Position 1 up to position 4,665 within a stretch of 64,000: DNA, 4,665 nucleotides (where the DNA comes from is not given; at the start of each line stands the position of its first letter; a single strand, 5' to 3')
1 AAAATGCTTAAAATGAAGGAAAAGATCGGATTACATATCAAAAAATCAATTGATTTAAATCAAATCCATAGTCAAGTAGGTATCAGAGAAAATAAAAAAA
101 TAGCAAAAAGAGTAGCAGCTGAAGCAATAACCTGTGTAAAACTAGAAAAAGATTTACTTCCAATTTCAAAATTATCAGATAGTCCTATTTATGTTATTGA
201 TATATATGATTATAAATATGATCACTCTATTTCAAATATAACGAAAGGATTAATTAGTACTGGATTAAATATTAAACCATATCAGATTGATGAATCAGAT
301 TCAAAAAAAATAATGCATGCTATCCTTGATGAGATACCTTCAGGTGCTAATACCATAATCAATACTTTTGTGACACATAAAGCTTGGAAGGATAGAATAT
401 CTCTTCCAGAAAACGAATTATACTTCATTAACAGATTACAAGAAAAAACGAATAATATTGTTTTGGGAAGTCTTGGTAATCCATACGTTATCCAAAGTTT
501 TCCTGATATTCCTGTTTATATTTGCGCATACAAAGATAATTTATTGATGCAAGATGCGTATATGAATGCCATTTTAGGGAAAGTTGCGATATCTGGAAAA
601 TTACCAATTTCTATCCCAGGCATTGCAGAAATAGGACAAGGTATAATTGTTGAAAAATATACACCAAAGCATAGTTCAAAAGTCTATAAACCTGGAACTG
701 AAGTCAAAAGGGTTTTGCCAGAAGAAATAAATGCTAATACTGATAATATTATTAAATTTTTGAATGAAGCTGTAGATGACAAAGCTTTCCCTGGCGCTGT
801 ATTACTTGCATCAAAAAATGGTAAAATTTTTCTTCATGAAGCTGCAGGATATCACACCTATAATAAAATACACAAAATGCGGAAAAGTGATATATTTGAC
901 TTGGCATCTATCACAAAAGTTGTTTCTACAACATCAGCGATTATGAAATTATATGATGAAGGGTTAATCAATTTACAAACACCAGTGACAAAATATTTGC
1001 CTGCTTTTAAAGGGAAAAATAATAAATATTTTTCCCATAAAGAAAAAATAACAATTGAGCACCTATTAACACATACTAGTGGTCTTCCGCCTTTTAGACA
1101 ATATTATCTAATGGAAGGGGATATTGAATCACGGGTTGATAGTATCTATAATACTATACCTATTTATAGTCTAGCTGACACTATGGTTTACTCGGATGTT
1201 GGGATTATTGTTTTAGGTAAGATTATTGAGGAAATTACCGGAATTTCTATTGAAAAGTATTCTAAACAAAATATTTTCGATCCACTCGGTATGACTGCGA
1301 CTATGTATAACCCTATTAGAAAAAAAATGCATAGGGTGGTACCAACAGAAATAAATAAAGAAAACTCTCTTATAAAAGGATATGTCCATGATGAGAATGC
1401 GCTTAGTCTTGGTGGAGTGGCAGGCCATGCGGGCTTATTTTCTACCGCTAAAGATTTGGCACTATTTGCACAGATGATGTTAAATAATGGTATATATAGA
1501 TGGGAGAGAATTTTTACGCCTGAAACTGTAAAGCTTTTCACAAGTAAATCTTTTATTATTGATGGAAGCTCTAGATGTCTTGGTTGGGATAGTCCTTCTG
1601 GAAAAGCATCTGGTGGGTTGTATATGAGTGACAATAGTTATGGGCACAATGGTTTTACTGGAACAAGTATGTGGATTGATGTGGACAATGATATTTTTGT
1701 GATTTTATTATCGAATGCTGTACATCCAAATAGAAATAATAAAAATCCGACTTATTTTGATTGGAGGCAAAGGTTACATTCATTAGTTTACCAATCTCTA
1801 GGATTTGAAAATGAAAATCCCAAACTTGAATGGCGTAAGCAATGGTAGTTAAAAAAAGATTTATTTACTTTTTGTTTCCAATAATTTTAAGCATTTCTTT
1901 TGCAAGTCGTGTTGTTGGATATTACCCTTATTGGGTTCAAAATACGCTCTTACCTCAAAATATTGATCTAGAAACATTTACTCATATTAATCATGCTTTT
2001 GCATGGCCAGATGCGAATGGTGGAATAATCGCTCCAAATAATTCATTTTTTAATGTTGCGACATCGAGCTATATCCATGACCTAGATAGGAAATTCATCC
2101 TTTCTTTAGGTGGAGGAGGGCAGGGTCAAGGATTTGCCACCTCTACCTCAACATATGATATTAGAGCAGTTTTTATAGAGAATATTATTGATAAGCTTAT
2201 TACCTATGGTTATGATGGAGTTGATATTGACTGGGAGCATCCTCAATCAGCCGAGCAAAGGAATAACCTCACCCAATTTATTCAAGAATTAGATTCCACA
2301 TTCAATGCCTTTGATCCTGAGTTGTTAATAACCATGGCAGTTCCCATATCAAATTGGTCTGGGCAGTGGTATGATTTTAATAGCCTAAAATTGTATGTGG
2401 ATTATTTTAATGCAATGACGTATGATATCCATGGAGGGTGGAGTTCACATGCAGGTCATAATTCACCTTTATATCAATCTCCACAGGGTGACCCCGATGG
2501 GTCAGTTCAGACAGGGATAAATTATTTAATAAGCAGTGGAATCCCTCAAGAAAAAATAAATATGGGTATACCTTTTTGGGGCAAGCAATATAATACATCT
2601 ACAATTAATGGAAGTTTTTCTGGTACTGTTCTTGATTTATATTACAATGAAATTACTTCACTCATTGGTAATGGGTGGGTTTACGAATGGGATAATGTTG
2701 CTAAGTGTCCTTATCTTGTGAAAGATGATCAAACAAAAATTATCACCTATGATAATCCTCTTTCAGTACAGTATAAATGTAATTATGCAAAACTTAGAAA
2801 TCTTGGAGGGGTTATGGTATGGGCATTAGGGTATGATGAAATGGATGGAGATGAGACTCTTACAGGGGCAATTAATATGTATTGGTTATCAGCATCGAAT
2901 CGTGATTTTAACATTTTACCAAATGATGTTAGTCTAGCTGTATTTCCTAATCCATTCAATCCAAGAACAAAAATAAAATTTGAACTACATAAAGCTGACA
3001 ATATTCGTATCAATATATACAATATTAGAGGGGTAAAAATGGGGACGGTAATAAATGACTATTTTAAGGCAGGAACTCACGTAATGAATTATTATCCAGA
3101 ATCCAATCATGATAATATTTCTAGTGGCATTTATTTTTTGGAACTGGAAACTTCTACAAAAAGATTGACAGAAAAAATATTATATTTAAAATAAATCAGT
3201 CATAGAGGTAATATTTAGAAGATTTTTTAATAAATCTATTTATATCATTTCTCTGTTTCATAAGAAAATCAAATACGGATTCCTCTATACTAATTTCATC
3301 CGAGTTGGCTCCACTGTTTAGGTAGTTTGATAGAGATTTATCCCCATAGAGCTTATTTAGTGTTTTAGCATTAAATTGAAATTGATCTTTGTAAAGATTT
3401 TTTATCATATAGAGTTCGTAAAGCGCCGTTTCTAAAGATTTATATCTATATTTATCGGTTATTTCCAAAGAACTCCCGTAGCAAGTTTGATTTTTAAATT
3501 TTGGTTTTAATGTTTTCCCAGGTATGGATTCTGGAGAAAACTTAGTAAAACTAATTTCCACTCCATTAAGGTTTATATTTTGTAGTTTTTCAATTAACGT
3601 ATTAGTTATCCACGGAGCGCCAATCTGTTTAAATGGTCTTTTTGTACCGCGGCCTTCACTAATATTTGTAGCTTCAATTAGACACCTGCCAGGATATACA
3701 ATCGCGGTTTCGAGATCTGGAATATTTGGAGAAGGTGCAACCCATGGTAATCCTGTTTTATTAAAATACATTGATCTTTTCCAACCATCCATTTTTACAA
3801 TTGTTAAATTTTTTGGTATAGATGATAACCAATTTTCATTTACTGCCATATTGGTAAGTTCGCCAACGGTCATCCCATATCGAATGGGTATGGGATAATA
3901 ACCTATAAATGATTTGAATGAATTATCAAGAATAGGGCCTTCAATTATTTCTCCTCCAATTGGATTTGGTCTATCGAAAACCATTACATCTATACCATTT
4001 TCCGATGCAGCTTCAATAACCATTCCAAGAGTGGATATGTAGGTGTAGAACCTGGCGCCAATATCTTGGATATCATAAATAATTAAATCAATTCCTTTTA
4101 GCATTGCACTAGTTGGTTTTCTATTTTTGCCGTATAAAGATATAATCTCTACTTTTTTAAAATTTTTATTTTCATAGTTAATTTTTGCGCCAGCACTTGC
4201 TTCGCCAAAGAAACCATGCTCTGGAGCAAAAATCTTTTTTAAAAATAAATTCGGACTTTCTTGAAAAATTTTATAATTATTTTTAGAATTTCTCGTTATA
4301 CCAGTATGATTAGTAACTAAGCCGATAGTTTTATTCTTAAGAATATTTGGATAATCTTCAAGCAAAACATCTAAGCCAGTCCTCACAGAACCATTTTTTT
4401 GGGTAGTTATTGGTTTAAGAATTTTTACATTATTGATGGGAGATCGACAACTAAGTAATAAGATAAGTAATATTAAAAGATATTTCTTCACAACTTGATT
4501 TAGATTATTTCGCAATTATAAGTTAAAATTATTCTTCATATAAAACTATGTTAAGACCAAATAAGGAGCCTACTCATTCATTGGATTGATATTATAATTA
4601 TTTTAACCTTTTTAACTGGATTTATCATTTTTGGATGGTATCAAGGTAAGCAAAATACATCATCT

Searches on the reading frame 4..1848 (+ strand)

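Call 9: search_protein_families(library=pfam, proteins=[window:4-1848:+], max_evalue=0.001)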
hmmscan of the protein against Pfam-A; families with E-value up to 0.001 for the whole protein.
window:4-1848:+ (614 aa): 2 families
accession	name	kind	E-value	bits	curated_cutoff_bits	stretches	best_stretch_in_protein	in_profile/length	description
PF00144.29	Beta-lactamase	-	8.3e-60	203.1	27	1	252-582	4-320/329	Beta-lactamase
PF01915.27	Glyco_hydro_3_C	-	1e-05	26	31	1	130-209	90-174/200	Glycosyl hydrolase family 3 C-terminal domain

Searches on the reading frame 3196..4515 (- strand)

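Call 3: search_protein_families(library=pfam, proteins=[window:3196-4515:-], max_evalue=0.01)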
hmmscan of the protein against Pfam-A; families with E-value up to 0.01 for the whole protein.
window:3196-4515:- (439 aa): 2 families
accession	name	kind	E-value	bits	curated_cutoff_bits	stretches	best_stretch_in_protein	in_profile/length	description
PF07075.17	NamZ_N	-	5.3e-82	274.6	26.9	1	64-268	1-202/203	Exo-beta-N-acetylmuramidase NamZ, N-terminal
PF20732.2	NamZ_C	-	1.9e-38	133.1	25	1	272-438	1-152/152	Exo-beta-N-acetylmuramidase NamZ, C-terminal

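Call 4: search_protein_families(library=ncbifam, proteins=[window:3196-4515:-], max_evalue=0.01)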
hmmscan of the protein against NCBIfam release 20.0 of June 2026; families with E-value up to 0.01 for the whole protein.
window:3196-4515:- (439 aa): 0 families
